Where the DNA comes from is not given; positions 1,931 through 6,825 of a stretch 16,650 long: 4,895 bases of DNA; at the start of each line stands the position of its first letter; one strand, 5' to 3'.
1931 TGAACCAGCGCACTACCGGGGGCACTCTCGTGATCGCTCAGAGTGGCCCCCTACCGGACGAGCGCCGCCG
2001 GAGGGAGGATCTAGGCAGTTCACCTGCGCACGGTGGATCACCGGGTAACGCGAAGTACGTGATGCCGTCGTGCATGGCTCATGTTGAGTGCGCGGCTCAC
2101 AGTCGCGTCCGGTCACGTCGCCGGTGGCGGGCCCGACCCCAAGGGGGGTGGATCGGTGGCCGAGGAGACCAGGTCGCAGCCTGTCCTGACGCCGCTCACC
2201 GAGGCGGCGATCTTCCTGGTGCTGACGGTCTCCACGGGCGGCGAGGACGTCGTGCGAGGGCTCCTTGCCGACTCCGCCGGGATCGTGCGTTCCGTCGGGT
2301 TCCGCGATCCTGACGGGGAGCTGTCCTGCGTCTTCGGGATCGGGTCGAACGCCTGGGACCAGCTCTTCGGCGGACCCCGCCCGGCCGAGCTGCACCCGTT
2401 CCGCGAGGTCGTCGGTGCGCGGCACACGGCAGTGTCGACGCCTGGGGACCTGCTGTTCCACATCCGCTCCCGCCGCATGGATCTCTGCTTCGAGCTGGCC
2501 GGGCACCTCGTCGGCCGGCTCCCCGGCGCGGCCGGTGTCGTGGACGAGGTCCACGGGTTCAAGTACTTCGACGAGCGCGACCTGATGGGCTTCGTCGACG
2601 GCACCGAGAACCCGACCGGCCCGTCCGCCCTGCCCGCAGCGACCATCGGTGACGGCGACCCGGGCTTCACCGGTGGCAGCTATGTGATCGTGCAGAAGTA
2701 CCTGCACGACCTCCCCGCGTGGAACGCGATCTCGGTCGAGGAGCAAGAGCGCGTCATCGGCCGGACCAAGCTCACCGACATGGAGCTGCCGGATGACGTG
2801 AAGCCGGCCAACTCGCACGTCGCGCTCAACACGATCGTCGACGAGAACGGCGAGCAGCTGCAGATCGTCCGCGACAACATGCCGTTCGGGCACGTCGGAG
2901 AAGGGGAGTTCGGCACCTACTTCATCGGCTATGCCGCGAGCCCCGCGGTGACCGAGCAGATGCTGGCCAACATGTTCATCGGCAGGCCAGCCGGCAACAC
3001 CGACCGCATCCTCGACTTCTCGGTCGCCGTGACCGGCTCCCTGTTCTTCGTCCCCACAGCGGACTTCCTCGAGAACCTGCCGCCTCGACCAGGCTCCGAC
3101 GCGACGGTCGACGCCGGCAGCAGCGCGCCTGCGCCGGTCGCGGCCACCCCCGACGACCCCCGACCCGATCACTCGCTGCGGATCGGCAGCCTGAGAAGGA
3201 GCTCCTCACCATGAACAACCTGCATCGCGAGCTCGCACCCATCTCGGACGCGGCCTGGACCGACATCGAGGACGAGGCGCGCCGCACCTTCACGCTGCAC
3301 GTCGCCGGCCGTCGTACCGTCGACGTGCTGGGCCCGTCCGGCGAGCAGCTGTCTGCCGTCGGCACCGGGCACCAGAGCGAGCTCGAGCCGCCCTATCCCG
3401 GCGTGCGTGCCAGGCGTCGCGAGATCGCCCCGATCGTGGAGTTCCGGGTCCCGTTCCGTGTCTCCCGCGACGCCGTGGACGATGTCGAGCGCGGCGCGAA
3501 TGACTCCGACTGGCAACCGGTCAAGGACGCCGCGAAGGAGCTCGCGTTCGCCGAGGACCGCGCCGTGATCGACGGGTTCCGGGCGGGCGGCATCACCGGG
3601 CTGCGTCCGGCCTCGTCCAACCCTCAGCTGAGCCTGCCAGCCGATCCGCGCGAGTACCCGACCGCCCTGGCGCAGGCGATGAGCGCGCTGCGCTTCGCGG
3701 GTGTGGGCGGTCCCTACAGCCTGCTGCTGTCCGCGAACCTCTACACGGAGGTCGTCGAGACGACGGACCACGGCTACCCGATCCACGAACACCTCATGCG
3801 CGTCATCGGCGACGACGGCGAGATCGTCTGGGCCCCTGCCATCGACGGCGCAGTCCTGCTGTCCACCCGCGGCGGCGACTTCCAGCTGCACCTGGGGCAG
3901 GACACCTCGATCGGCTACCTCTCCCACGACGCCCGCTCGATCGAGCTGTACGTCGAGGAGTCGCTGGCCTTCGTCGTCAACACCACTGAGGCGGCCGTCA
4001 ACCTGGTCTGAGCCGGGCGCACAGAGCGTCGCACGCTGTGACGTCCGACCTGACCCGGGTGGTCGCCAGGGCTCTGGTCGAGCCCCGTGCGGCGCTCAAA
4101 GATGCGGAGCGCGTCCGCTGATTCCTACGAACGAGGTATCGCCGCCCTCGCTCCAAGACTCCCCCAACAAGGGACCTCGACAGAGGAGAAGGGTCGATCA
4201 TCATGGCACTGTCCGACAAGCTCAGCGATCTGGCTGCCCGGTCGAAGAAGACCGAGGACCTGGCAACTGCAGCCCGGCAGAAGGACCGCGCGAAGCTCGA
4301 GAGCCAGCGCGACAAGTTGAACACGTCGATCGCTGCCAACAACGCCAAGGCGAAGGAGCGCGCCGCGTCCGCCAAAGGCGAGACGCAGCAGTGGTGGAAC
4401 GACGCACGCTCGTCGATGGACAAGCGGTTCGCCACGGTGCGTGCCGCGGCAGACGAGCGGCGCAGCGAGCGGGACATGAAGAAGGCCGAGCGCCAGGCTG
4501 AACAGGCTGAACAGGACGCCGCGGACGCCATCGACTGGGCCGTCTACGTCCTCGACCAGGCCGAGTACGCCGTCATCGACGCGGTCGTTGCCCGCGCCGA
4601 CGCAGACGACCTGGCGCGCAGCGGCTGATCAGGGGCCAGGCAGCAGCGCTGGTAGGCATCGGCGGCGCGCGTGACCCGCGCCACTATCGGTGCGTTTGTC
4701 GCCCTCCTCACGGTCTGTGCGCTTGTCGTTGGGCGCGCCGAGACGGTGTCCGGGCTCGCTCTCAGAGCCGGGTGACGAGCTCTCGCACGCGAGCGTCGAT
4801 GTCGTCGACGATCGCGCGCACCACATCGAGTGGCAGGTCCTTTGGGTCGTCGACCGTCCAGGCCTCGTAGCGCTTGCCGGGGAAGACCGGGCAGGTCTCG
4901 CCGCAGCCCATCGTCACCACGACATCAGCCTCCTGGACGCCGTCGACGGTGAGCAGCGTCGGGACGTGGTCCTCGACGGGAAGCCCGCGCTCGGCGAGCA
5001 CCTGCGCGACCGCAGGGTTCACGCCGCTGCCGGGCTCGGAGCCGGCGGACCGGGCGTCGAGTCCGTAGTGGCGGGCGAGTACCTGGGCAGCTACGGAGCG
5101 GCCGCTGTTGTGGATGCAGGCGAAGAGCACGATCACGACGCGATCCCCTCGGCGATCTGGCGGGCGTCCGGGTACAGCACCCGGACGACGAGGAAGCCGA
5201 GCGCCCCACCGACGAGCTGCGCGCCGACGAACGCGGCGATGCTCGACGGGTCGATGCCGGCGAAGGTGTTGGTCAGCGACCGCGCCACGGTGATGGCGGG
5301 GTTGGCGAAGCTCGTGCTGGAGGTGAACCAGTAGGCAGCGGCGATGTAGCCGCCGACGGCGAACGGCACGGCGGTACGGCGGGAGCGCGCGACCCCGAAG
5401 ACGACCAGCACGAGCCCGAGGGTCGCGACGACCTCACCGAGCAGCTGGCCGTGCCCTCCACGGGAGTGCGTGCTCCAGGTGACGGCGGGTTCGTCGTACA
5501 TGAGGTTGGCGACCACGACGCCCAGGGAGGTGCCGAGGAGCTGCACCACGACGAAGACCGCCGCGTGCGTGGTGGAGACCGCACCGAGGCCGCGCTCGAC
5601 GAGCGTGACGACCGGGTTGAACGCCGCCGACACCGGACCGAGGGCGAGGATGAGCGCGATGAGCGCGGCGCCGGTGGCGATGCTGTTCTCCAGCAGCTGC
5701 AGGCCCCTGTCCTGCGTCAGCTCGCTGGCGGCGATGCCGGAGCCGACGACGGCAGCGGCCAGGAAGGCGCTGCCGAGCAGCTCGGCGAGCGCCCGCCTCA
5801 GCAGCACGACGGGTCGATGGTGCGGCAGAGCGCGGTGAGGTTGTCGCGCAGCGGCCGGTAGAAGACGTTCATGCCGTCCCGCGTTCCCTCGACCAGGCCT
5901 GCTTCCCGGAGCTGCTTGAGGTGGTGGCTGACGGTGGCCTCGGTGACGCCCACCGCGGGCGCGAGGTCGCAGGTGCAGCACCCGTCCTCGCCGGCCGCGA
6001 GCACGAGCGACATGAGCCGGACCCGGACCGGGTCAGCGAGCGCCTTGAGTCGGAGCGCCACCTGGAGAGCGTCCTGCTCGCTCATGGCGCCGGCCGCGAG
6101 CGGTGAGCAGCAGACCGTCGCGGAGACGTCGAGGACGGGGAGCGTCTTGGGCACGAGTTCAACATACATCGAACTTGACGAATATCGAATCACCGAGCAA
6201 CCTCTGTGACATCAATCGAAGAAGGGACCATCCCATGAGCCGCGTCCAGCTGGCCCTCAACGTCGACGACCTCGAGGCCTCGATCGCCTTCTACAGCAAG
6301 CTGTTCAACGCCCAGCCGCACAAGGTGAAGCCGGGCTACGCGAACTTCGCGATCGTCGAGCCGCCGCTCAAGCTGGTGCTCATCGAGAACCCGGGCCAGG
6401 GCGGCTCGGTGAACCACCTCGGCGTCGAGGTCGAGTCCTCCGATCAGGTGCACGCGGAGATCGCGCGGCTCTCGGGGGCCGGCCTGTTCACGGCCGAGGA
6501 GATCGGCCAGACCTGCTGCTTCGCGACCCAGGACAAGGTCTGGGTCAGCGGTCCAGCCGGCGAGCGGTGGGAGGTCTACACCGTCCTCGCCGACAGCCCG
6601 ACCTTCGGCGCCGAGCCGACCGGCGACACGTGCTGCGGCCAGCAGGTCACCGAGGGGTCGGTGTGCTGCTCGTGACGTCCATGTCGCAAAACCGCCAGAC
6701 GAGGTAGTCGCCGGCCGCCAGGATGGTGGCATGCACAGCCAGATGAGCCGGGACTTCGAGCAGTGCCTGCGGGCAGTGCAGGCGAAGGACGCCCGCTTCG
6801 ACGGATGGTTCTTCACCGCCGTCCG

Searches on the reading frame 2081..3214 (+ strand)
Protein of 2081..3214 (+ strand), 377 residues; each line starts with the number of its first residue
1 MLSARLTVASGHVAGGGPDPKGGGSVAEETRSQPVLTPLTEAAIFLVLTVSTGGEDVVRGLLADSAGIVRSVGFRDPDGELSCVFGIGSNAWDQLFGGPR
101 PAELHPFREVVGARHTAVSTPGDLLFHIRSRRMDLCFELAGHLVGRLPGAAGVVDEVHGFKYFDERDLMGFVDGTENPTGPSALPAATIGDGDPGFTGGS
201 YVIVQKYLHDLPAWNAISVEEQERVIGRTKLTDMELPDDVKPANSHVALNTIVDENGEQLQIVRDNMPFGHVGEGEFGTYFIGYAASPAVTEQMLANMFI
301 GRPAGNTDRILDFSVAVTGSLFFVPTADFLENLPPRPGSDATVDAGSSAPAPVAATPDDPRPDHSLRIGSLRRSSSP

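Call 8: search_protein_families(library=pfam, proteins=[window:2081-3214:+], max_evalue=0.01)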
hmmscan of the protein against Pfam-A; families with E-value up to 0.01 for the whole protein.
window:2081-3214:+ (377 aa): 2 families
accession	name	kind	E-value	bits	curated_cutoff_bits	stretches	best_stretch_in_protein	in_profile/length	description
PF20628.3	Dyp_perox_C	-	1.4e-59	201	20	1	164-328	1-165/166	Dyp-type peroxidase, C-terminal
PF04261.18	Dyp_perox_N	-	3.4e-32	111.9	20.4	1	33-161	2-146/146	Dyp-type peroxidase, N-terminal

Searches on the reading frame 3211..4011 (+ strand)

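Call 8: search_protein_families(library=pfam, proteins=[window:3211-4011:+], max_evalue=0.01)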
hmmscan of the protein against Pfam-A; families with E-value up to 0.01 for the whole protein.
window:3211-4011:+ (266 aa): 1 family
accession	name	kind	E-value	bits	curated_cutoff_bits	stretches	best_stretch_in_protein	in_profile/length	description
PF04454.18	Linocin_M18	-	9.1e-90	300.7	24.3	1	1-253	1-253/253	Encapsulating protein for peroxidase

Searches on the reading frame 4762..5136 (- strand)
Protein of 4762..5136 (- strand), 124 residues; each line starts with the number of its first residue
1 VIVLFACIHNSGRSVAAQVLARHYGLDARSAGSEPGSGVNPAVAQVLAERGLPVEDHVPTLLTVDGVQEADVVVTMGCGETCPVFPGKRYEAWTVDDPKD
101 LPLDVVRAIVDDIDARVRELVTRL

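Call 48: search_protein_families(library=pfam, proteins=[window:4762-5136:-], max_evalue=0.01)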
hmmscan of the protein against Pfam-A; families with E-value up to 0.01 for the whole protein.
window:4762-5136:- (124 aa): 1 family
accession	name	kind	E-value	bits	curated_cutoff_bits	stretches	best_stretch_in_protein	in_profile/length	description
PF01451.26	LMWPc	-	2e-15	57.7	23.2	1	3-120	1-143/144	Low molecular weight phosphotyrosine protein phosphatase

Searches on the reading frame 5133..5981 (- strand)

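Call 7: search_protein_families(library=pfam, proteins=[window:5133-5981:-], max_evalue=0.01)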
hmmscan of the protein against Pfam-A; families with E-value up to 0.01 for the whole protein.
window:5133-5981:- (282 aa): 1 family
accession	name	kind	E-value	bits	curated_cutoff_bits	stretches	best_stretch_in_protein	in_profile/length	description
PF00230.25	MIP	-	2.2e-18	67.3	25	2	59-210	6-168/222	Major intrinsic protein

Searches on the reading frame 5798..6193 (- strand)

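Call 48: search_protein_families(library=pfam, proteins=[window:5798-6193:-], max_evalue=0.01)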
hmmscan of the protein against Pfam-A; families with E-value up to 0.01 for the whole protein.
window:5798-6193:- (131 aa): 6 families
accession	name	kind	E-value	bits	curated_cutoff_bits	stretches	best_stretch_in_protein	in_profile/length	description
PF01022.26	HTH_5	-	2e-14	53.6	22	1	54-102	1-46/47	Bacterial regulatory protein, arsR family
PF12840.13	HTH_20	-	6.5e-10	39.3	27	1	52-103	1-50/51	Helix-turn-helix domain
PF13545.12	HTH_Crp_2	-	2.7e-05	24.5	27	1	76-105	27-55/70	Crp-like helix-turn-helix domain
PF13412.12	HTH_24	-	0.00068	19.6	21.9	1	76-102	22-48/48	Winged helix-turn-helix DNA-binding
PF01325.25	Fe_dep_repress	-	0.0031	18.1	26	1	74-102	25-53/60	Iron dependent repressor, N-terminal DNA binding domain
PF01047.28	MarR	-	0.004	17.5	24.6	1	74-105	20-51/59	MarR family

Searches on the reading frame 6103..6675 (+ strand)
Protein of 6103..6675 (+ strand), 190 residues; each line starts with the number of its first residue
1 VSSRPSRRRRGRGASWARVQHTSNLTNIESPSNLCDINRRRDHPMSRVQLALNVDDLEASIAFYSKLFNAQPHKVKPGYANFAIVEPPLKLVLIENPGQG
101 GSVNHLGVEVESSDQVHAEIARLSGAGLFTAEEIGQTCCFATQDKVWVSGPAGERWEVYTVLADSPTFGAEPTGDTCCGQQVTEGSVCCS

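Call 48: search_protein_families(library=pfam, proteins=[window:6103-6675:+], max_evalue=0.01)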
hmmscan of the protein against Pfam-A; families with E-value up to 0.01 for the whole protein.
window:6103-6675:+ (190 aa): 2 families
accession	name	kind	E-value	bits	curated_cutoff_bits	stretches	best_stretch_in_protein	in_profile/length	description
PF00903.31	Glyoxalase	-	5.6e-14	53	20.6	1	49-158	4-121/121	Glyoxalase/Bleomycin resistance protein/Dioxygenase superfamily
PF13669.12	Glyoxalase_4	-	0.0059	17.3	27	0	49-128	2-91/109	Glyoxalase/Bleomycin resistance protein/Dioxygenase superfamily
